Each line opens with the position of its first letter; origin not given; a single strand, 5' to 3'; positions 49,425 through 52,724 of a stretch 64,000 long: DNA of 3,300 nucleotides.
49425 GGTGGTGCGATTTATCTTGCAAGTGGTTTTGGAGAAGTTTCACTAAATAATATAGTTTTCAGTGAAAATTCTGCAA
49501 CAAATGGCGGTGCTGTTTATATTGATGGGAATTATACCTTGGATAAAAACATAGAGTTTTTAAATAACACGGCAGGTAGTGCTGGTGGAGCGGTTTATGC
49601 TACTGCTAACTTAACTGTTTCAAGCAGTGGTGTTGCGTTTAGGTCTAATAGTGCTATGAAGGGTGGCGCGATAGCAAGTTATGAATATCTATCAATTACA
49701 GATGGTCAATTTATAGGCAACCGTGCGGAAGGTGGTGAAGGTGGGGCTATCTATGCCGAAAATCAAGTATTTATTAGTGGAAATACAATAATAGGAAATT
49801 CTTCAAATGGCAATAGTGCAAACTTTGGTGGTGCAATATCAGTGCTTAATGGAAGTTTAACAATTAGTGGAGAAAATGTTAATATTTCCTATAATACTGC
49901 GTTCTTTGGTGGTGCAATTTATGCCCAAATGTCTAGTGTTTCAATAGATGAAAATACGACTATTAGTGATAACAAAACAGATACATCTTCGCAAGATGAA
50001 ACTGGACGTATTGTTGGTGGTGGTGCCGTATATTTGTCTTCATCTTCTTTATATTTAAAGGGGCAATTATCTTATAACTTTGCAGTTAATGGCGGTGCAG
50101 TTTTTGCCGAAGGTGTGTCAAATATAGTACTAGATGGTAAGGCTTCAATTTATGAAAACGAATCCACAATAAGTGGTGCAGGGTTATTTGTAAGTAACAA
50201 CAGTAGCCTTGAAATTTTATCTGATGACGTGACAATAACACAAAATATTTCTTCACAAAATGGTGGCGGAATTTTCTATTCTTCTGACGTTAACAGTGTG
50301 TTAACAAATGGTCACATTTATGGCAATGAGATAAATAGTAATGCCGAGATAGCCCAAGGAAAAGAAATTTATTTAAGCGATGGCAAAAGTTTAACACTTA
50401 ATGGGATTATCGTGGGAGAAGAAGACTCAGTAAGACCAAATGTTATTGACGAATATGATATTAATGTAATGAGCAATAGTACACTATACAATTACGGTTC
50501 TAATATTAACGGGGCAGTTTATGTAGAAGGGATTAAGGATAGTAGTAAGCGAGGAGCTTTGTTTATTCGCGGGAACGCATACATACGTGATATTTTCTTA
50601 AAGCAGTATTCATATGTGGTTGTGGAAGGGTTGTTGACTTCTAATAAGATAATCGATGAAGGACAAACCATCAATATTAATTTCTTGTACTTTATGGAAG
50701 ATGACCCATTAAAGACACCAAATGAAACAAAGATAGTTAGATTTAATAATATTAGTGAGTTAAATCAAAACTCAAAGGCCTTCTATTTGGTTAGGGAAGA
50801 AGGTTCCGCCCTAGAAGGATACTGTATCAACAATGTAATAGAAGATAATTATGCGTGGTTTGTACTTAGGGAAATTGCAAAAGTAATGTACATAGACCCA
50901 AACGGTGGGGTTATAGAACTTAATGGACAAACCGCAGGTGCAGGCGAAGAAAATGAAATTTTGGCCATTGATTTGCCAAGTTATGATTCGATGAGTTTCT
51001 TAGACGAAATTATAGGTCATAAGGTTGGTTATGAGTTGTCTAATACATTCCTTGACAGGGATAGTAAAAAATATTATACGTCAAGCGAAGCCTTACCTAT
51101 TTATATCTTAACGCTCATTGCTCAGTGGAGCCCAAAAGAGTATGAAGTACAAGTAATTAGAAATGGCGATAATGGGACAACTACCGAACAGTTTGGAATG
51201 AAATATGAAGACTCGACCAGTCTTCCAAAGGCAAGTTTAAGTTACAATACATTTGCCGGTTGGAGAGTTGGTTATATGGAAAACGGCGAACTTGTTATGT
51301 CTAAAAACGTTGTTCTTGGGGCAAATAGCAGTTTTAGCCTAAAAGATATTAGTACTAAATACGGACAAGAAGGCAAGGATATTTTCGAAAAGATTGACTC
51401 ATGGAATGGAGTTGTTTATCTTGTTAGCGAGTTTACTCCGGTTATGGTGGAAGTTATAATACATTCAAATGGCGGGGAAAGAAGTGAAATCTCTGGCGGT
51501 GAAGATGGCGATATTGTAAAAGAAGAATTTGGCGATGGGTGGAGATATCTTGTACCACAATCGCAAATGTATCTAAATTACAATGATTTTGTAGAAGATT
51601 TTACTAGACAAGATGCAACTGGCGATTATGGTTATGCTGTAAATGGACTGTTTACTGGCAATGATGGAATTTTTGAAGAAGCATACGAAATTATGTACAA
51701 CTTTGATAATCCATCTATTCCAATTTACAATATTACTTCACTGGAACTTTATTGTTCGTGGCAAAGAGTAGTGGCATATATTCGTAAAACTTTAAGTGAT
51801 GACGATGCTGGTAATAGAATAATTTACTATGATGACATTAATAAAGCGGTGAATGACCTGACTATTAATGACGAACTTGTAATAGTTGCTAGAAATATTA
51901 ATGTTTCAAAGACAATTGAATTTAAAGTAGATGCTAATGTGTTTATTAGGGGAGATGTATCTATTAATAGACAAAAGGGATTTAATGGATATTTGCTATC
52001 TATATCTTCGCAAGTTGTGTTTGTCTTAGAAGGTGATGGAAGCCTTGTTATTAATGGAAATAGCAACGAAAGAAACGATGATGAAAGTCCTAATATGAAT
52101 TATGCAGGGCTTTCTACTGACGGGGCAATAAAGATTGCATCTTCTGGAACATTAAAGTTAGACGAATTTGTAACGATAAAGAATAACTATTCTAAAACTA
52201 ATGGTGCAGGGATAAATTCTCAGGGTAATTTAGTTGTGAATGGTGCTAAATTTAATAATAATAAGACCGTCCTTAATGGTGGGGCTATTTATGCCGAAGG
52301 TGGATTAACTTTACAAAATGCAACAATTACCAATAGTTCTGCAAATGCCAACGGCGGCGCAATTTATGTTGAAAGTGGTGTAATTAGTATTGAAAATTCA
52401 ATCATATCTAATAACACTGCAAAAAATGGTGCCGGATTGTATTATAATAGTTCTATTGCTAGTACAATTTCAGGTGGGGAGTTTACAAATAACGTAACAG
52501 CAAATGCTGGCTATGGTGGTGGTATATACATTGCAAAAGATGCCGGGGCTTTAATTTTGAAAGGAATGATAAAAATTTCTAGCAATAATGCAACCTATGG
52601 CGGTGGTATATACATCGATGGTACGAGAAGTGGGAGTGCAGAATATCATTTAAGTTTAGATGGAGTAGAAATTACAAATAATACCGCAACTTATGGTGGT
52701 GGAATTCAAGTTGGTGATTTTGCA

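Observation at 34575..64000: A single reading frame of at least 9,808 codons that the supplied ORF track does not show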

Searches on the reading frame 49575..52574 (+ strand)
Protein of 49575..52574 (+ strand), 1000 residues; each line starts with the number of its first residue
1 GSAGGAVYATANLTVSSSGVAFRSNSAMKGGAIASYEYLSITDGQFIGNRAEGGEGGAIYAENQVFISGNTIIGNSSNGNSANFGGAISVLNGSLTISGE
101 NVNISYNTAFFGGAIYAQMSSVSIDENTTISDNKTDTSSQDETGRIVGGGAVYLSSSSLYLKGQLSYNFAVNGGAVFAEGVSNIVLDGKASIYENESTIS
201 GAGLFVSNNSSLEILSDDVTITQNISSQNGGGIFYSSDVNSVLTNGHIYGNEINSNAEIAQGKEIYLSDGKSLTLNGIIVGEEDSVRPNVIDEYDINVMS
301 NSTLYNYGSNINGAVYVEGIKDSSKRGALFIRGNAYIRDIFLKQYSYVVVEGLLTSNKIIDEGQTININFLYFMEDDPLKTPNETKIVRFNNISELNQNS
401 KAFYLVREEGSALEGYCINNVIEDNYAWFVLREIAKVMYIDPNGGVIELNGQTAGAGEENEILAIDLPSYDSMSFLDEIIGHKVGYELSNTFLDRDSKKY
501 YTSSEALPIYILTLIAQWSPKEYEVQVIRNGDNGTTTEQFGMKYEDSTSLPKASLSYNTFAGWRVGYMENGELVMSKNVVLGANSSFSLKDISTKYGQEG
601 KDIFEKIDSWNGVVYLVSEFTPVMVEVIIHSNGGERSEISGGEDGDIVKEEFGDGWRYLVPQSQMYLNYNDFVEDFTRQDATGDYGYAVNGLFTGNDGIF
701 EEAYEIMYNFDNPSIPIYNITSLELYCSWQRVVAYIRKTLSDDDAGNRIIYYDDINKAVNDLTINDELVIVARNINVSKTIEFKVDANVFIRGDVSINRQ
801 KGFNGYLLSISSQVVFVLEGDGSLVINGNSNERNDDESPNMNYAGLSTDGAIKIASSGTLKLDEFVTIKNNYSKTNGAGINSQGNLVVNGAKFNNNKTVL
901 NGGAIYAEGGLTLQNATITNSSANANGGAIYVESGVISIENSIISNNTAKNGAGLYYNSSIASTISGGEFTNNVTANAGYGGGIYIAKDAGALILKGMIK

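Call 24: search_protein_families(library=pfam, max_evalue=0.1, proteins=[window:49575-52574:+])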
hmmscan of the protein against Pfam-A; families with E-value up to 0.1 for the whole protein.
window:49575-52574:+ (1000 aa): 2 families
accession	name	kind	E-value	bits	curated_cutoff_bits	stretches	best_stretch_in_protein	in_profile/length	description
PF02415.23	Chlam_PMP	-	2e-08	34.1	20.6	0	45-62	3-19/19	Chlamydia polymorphic membrane protein (Chlamydia_PMP) repeat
PF03968.19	LptD_N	-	0.069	13.8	20.4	0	78-235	12-107/113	LptA/(LptD N-terminal domain) LPS transport protein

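Call 25: search_protein_families(library=ncbifam, max_evalue=0.01, proteins=[window:49575-52574:+])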
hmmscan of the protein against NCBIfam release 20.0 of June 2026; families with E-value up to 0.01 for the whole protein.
window:49575-52574:+ (1000 aa): 1 family
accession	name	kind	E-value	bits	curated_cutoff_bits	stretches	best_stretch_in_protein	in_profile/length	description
TIGR01376.1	POMP_repeat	repeat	1.1e-14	53.5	15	1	892-914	6-28/28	polymorphic outer membrane protein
